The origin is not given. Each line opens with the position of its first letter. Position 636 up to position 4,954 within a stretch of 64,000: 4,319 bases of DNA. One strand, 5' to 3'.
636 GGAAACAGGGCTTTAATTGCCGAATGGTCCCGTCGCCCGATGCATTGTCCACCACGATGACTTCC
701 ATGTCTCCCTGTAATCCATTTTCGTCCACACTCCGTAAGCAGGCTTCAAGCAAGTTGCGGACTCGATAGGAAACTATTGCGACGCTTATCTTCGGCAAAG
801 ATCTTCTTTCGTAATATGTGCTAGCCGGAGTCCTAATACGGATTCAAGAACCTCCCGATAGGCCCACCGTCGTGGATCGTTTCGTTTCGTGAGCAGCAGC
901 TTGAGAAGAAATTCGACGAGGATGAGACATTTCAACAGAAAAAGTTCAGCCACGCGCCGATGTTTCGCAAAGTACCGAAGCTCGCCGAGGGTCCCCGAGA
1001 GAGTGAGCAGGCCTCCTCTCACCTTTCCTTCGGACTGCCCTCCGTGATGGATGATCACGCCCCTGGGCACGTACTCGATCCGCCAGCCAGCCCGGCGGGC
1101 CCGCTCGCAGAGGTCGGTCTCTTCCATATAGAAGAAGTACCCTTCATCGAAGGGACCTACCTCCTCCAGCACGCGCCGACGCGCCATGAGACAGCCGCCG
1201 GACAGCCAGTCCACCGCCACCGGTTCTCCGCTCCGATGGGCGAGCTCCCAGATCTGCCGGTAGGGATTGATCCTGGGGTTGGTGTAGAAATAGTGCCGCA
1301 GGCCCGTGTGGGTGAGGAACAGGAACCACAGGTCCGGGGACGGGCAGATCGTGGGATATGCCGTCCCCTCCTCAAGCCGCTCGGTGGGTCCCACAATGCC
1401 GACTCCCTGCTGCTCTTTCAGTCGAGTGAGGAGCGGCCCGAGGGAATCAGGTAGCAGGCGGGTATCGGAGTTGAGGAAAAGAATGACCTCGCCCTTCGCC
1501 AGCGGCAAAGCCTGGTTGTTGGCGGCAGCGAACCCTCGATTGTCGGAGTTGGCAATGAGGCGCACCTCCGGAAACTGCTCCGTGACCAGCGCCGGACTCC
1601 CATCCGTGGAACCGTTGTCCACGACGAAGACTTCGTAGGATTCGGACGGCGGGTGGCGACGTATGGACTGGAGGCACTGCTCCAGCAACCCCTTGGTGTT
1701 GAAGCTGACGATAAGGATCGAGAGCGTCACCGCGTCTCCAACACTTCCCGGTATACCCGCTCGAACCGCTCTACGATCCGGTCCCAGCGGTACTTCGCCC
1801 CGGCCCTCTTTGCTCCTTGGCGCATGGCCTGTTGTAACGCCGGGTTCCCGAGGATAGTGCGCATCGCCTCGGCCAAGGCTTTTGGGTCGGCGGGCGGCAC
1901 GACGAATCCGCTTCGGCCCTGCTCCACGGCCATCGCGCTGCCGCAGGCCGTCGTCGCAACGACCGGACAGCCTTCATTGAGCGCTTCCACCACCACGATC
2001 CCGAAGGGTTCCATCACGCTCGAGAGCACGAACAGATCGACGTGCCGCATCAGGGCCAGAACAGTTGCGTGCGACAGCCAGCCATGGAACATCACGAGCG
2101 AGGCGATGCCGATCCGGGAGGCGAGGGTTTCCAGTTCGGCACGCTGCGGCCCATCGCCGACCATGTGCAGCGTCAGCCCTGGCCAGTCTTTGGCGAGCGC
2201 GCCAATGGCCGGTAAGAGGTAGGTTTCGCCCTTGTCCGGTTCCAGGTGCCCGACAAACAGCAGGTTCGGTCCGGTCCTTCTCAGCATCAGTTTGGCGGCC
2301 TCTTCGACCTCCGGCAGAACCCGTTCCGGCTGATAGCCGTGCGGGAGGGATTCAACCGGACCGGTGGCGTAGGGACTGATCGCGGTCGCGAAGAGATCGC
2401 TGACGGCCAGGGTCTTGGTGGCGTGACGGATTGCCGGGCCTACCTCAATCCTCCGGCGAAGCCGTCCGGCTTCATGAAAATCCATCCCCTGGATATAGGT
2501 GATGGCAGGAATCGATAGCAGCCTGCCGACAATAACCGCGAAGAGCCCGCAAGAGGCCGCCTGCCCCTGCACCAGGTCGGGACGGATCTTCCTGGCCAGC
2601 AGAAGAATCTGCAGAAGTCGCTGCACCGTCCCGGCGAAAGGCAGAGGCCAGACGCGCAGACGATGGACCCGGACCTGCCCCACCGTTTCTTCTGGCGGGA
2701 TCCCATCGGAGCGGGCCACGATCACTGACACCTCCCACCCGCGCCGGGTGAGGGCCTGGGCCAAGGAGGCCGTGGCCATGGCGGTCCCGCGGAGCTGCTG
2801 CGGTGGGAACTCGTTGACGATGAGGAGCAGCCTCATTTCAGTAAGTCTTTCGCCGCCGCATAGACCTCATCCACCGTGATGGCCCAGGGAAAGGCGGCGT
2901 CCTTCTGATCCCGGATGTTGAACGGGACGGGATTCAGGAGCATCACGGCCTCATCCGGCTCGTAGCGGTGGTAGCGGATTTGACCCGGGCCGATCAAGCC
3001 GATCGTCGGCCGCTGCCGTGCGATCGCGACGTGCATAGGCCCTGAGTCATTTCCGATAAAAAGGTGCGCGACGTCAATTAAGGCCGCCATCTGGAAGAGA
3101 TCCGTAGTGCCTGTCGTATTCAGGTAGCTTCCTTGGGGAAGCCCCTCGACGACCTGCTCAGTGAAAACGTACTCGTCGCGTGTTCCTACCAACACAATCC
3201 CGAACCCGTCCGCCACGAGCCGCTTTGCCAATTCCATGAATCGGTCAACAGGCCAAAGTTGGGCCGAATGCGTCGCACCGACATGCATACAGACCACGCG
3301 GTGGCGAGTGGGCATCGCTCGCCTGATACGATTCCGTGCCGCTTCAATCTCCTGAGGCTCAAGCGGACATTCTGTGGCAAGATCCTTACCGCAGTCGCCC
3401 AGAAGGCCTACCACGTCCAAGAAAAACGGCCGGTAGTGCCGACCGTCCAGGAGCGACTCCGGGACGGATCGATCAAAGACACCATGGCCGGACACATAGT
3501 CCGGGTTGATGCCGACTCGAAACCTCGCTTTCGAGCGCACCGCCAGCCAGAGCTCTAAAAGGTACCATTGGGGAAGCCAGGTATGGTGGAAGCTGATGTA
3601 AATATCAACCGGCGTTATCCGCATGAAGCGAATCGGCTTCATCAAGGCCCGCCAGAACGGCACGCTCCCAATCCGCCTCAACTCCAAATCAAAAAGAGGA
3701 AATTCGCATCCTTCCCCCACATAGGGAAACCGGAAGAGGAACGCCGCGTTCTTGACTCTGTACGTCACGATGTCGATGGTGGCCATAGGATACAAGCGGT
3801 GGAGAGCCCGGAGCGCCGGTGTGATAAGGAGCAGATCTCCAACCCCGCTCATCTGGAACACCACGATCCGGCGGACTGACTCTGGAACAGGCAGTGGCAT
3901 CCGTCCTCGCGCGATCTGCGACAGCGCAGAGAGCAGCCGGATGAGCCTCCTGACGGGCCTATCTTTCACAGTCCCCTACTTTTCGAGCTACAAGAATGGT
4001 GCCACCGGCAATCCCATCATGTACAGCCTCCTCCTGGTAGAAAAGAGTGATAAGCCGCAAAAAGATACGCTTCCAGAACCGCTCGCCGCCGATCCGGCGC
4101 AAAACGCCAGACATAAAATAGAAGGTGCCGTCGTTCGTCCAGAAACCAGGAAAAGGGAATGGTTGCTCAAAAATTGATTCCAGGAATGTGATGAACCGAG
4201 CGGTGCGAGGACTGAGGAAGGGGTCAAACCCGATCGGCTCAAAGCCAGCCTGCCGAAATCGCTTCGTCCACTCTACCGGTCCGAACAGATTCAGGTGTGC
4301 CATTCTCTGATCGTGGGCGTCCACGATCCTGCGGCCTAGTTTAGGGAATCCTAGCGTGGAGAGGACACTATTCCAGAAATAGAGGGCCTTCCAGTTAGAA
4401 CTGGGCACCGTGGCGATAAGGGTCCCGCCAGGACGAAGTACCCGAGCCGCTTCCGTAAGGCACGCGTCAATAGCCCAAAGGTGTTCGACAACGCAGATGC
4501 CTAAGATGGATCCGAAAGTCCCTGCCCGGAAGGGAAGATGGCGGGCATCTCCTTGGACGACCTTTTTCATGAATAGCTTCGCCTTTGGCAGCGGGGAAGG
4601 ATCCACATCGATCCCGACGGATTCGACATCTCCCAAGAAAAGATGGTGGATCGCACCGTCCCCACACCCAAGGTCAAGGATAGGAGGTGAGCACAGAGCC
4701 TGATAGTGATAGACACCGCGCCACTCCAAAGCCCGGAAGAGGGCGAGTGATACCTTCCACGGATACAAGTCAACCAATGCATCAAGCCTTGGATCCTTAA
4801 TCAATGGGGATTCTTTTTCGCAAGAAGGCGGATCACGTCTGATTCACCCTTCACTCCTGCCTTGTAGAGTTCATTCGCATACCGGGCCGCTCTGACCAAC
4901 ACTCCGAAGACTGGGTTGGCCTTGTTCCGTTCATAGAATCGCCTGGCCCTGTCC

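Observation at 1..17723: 17.7-kb, 16-gene single-strand surface-glycan locus with an atypical enzyme mix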

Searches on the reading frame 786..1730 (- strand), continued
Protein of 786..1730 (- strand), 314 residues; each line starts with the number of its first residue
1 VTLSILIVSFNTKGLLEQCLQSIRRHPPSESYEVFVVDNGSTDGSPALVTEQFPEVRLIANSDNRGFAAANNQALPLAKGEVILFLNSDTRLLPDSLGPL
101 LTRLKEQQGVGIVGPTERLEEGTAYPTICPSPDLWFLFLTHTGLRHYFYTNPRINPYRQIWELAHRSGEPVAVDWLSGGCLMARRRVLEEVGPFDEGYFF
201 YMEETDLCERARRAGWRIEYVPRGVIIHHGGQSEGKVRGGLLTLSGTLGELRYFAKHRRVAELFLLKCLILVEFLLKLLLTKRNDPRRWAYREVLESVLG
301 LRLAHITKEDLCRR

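Call 34: find_related_loci(query=L001:15009-16937:+, collection=metagenome_contigs, flank=10000)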
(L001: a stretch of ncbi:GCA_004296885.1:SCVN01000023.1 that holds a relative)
Query L001:15009-16937:+ (642 aa) in metagenome_contigs; peptide patterns used: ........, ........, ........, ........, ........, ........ (x = any residue, [..] = any of these).
600 stretches matched a pattern (row limit reached: there are more); 358 encode a relative of the query (tblastn E <= 1e-3); the best 80 are kept; 80 distinct loci.
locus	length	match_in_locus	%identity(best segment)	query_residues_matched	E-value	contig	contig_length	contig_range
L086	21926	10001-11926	85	1-639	0e+0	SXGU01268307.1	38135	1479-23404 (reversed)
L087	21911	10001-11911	85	1-640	0e+0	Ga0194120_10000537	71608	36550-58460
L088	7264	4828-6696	75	1-638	0e+0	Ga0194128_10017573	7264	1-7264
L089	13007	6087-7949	73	1-638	0e+0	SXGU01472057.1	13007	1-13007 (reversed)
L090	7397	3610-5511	71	1-639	0e+0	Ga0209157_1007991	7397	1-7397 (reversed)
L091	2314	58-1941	70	1-639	0e+0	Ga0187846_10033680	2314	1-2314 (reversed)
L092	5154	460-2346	72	1-640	0e+0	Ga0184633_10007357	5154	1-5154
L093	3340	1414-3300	72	1-640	0e+0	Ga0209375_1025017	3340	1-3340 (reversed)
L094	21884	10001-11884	69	1-639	0e+0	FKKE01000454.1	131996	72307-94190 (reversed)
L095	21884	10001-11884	66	1-639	0e+0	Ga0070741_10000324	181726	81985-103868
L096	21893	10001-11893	67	1-642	0e+0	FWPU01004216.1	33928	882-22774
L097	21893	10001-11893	67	1-642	0e+0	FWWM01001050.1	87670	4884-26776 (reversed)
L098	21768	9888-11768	65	1-638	0e+0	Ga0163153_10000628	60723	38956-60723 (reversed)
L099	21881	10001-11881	64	1-638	0e+0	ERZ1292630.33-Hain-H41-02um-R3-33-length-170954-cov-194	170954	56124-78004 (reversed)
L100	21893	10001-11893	62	1-642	0e+0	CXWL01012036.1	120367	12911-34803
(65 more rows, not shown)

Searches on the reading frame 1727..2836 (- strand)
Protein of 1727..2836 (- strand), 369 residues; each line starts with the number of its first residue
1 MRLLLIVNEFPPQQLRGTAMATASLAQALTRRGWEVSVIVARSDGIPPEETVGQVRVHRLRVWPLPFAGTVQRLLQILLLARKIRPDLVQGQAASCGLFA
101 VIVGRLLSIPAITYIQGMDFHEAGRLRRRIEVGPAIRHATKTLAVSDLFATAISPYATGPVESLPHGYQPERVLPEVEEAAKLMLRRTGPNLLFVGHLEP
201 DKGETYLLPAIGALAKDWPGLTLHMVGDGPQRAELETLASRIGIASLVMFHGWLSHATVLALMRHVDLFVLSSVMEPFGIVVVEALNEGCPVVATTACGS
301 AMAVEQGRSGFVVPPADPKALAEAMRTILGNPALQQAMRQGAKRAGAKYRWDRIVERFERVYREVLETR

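Call 8: search_protein_families(library=pfam, proteins=[window:1727-2836:-], max_evalue=0.01)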
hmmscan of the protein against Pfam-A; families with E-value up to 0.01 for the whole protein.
window:1727-2836:- (369 aa): 7 families
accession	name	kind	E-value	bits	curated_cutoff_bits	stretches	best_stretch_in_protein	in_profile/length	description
PF00534.26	Glycos_transf_1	-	3.2e-34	118.4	26.4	1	183-344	9-171/172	Glycosyl transferases group 1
PF13692.12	Glyco_trans_1_4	-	7.8e-32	110.9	27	1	190-330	2-141/142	Glycosyl transferases group 1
PF13579.12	Glyco_trans_4_4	-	1.9e-15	58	29.7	1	17-153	2-142/158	Glycosyl transferase 4-like domain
PF13439.12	Glyco_transf_4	-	1.6e-14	54.7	28.5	1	17-171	3-169/170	Glycosyltransferase Family 4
PF20706.3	GT4-conflict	-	2e-12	47.3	26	1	24-357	20-384/385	Family 4 Glycosyltransferase in conflict systems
PF13477.12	Glyco_trans_4_2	-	1.2e-08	35.6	23.4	1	22-125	13-116/139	Glycosyl transferase 4-like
PF13524.12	Glyco_trans_1_2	-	6.8e-05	23.3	25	1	213-359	8-143/144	Glycosyl transferase-like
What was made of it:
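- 1727..2836 (-): GT4 glycosyltransferase. PF00534 118.4 bits (call 8).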

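Call 9: search_protein_families(library=ncbifam, proteins=[window:1727-2836:-], max_evalue=0.001)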
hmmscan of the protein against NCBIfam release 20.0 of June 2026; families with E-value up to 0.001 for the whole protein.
window:1727-2836:- (369 aa): 41 families (the best 25 are shown)
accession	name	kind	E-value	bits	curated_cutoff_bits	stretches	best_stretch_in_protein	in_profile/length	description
TIGR03088.1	stp2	hypoth_equivalog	9.1e-30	103.9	409.05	1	193-366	198-374/374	TIGR03088 family PEP-CTERM/XrtA system glycosyltransferase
TIGR03449.1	mycothiol_MshA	equivalog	1.1e-26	93.7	462.5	1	178-366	209-404/406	D-inositol-3-phosphate glycosyltransferase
TIGR03999.1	thiol_BshA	equivalog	1.1e-26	93.6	273.7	1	222-366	231-374/375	N-acetyl-alpha-D-glucosaminyl L-malate synthase BshA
NF041876.1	EPS_EpsE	equivalog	3.1e-26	92.5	400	1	192-344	217-374/389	exopolysaccharide biosynthesis GT4 family glycosyltransferase EpsE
TIGR04047.1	MSMEG_0565_glyc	hypoth_equivalog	1e-25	90.6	259.85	1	16-363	12-372/373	MSMEG_0565 family glycosyltransferase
TIGR02149.1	glgA_Coryne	subfamily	5.6e-23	81.7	302.4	1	179-366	194-391/391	glycogen synthase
NF038295.1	EPS_HpsP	equivalog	4.7e-22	78.5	550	1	164-365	181-387/388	hormogonium polysaccharide biosynthesis glycosyltransferase HpsP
TIGR04063.1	stp3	hypoth_equivalog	8.7e-21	74.2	442.05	1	189-366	213-396/397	TIGR04063 family PEP-CTERM/XrtA system glycosyltransferase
NF038229.1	Glyco4_Geo_Pelo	equivalog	1.5e-20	73.5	400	1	77-366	47-337/338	GPMC system family 4 glycosyltransferase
NF047684.1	TeichurnBiosyTuaC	equivalog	6.2e-17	61.6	550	1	80-366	103-390/391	teichuronic acid biosynthesis protein TuaC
NF053787.1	GlcN_PG_synth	equivalog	1.1e-16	60.7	480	1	167-366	177-360/361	N-acetylglucosaminyl phosphatidylglycerol synthase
NF046085.1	XrtY_assoc_Gly1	equivalog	1.3e-16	60.5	400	1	191-367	211-386/387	XrtY-associated glycosyltransferase XYAG1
TIGR04157.1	glyco_rSAM_CFB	subfamily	9.3e-15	54.5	400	1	181-353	219-397/406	TIGR04157 family glycosyltransferase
NF050063.1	ProtGlycPglJ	equivalog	1.8e-14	53.7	500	1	176-348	181-349/363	N-acetylgalactosamine-N,N'-diacetylbacillosaminyl-diphospho-undecaprenol 4-alpha-N-acetylgalactosaminyltransferase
NF012028.0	PRK15484.1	subfamily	4.1e-14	52.5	618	1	163-364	165-377/380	lipopolysaccharide N-acetylglucosaminyltransferase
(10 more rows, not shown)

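Call 12: find_encoding_contigs(protein=window:1727-2836:-, flank=10000, max_places=6)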
Protein window:1727-2836:- (369 aa): no gene with exactly this product is on record in the collection.

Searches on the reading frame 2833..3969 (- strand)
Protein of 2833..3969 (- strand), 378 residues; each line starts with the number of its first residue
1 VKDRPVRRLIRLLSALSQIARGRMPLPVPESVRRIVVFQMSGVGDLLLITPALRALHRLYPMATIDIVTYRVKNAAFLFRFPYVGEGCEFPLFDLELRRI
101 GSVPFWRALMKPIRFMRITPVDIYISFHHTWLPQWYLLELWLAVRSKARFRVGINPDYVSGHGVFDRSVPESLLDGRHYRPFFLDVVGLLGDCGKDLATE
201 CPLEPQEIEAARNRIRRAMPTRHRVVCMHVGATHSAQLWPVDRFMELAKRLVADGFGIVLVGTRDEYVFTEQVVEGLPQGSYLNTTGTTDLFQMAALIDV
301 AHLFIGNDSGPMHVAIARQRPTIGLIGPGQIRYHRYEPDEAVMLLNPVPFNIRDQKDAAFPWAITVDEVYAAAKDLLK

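Call 8: search_protein_families(library=pfam, proteins=[window:2833-3969:-], max_evalue=0.01)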
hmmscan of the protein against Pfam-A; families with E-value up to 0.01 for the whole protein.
window:2833-3969:- (378 aa): 1 family
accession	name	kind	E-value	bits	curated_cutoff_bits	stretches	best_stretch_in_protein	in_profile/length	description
PF01075.23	Glyco_transf_9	-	6.4e-23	81.8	22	1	207-330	93-213/247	Glycosyltransferase family 9 (heptosyltransferase)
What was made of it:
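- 2833..3969 (-): GT9 (heptosyltransferase-family) glycosyltransferase. PF01075 81.8 bits (call 8).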

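Call 9: search_protein_families(library=ncbifam, proteins=[window:2833-3969:-], max_evalue=0.001)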
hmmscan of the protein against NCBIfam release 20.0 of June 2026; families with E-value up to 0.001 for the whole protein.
window:2833-3969:- (378 aa): 7 families
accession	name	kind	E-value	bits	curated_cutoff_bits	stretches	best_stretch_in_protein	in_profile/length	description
TIGR02201.1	heptsyl_trn_III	equivalog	1.3e-26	93.5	170.2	2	197-377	156-343/344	putative lipopolysaccharide heptosyltransferase III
NF007742.0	PRK10422.1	equivalog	1.6e-21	76.5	467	1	31-344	4-306/352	lipopolysaccharide core heptosyltransferase RfaQ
TIGR02195.1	heptsyl_trn_II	equivalog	2.2e-21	76.4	134.6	1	209-330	160-286/339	lipopolysaccharide heptosyltransferase II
NF008162.0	PRK10916.1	equivalog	3e-18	66.1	569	1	224-330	181-291/348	ADP-heptose--LPS heptosyltransferase RfaF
TIGR02193.1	heptsyl_trn_I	equivalog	1.8e-15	57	185.3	1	217-374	179-317/320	lipopolysaccharide heptosyltransferase I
NF008204.0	PRK10964.1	equivalog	5.1e-05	22.5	437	1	221-329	177-282/322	lipopolysaccharide heptosyltransferase RfaC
TIGR04414.1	hepto_Aah_TibC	equivalog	0.00023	20.3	200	1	179-323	164-303/374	autotransporter strand-loop-strand O-heptosyltransferase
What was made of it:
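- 2833..3969 (-): Heptosyltransferase models all score below their cutoffs (call 9).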

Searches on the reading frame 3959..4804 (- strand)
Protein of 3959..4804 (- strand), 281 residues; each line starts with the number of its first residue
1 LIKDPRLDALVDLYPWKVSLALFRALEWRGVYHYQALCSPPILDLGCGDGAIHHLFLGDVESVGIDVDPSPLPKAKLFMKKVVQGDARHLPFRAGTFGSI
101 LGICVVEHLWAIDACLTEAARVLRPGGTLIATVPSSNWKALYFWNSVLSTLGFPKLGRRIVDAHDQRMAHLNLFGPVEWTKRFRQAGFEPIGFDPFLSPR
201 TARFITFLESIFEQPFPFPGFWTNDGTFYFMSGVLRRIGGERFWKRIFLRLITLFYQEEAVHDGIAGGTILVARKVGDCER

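Call 8: search_protein_families(library=pfam, proteins=[window:3959-4804:-], max_evalue=0.01)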
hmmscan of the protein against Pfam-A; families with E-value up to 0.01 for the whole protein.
window:3959-4804:- (281 aa): 8 families
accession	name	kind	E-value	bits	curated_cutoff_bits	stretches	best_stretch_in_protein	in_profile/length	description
PF08241.18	Methyltransf_11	-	1.3e-16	61.4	21.2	1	43-130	1-94/95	Methyltransferase domain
PF13649.12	Methyltransf_25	-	2e-13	51.3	27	1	42-127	1-97/97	Methyltransferase domain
PF13489.12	Methyltransf_23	-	5.5e-11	42.9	27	1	41-190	25-161/164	Methyltransferase domain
PF13847.12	Methyltransf_31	-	4.4e-10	39.8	27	1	42-135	7-113/145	Methyltransferase domain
PF08242.18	Methyltransf_12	-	2.6e-08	34.9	30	1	43-129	1-98/98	Methyltransferase domain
PF05148.21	Methyltransf_8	-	0.0012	19.2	27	1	42-160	76-185/219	Hypothetical methyltransferase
PF01209.24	Ubie_methyltran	-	0.0072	16.1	20.1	0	81-135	101-155/233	ubiE/COQ5 methyltransferase family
PF03291.22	mRNA_G-N7_MeTrfase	-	0.0083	15.7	26.6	0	112-137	161-186/315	mRNA (guanine-N(7))-methyltransferase domain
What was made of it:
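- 3959..4804 (-): Class-I SAM methyltransferase. PF08241 61.4 bits (call 8).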

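Call 9: search_protein_families(library=ncbifam, proteins=[window:3959-4804:-], max_evalue=0.001)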
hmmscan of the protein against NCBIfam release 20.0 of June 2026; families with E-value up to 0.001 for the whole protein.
window:3959-4804:- (281 aa): 18 families
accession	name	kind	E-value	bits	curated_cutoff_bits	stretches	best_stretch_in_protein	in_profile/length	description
NF045667.1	MTase_DVU1556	equivalog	4.5e-18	65.5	155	1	40-132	24-120/213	DVU_1556 family methyltransferase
NF045825.1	FAmtase_mtf2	equivalog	3.7e-09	36.2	400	1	57-162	80-188/248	fatty-acid O-methyltransferase Mtf2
NF045823.1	PthPhpthDimycoMt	equivalog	2.7e-07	30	300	1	81-163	116-197/256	phthiotriol/phenolphthiotriol dimycocerosates methyltransferase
TIGR01934.1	MenG_MenH_UbiE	subfamily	9.3e-06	25.1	158.35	1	38-158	39-169/223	ubiquinone/menaquinone biosynthesis methyltransferase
TIGR02072.1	BioC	equivalog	9.6e-06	25.6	184.95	1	40-133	36-134/244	malonyl-ACP O-methyltransferase BioC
NF047649.1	MTase_UXPK_star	exception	1.6e-05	24.1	460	1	42-130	81-180/283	methyltransferase/UXPK-star double selenoprotein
NF001242.0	PRK00216.1-3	equivalog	1.7e-05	24.4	351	1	73-166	116-211/258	bifunctional demethylmenaquinone methyltransferase/2-methoxy-6-polyprenyl-1,4-benzoquinol methylase UbiE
NF001241.0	PRK00216.1-2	equivalog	2.2e-05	24.2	327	1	80-136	96-152/231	demethylmenaquinone methyltransferase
TIGR01983.1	UbiG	equivalog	7.1e-05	22.2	102.95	1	36-140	47-160/228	bifunctional 2-polyprenyl-6-hydroxyphenol methylase/3-demethylubiquinol 3-O-methyltransferase UbiG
NF052510.1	methyltran_MpqE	exception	0.00014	21.3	335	1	81-161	101-182/234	methyl-plastoquinone biosynthesis methyltransferase MpqE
NF001244.0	PRK00216.1-5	equivalog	0.00016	21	216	1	39-130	49-152/236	bifunctional demethylmenaquinone methyltransferase/2-methoxy-6-polyprenyl-1,4-benzoquinol methylase UbiE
NF001240.0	PRK00216.1-1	equivalog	0.0002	20.5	378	1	80-164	117-202/251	bifunctional demethylmenaquinone methyltransferase/2-methoxy-6-polyprenyl-1,4-benzoquinol methylase UbiE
NF041537.1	ArsM_AhpD_UU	exception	0.0003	19.7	510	1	42-130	80-179/345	arsenite methyltransferase/AhpD domain selenoprotein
NF041536.1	ArsM_DUF2284_UU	exception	0.00042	18.8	575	1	42-130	80-179/459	arsenite methyltransferase/DUF2284 domain selenoprotein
NF043040.1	corrin_prot_MT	hypoth_equivalog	0.0006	19.3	180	0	41-141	44-160/216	corrinoid protein-associated methyltransferase CpaM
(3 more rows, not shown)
